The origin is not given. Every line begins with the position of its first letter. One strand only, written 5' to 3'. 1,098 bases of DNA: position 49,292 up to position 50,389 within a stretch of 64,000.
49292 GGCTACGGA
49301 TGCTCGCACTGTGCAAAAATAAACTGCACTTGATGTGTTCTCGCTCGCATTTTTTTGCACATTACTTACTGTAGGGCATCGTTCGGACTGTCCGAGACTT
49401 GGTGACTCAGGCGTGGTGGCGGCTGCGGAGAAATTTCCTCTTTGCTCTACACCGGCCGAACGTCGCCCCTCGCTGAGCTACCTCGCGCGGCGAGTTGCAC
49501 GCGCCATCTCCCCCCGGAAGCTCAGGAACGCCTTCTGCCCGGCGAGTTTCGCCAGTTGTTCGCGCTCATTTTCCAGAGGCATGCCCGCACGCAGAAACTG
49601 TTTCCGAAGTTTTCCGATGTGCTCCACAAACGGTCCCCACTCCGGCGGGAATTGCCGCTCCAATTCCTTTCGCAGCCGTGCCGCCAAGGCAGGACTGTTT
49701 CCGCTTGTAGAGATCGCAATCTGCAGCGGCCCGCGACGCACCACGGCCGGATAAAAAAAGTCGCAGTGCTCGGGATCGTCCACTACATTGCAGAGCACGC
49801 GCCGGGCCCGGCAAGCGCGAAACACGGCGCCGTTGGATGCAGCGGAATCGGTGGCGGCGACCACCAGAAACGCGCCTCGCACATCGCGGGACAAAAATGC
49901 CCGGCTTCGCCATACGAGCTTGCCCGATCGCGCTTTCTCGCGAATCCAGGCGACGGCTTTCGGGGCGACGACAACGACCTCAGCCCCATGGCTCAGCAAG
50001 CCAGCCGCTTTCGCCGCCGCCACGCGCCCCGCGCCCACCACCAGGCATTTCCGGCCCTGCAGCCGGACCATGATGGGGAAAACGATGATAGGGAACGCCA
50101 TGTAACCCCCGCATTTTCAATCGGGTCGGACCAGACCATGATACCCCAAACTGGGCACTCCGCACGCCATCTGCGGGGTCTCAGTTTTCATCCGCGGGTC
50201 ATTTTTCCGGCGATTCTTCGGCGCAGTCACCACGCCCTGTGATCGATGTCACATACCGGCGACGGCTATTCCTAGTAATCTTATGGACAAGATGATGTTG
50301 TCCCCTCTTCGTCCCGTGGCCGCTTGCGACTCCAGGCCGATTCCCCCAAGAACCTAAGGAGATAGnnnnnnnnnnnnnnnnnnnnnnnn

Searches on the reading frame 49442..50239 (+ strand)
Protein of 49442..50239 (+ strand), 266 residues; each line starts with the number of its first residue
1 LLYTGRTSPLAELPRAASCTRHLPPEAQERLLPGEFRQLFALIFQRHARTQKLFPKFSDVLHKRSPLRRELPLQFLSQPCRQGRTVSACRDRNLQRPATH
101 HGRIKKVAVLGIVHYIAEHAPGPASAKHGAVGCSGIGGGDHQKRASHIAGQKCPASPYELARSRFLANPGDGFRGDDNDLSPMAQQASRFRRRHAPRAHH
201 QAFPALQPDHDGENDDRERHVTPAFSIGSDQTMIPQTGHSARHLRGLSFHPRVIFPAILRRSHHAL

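Call 40: search_protein_families(library=pfam, proteins=[window:49442-50239:+], max_evalue=0.0001)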
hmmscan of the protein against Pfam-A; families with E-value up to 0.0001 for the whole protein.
window:49442-50239:+ (266 aa): 0 families
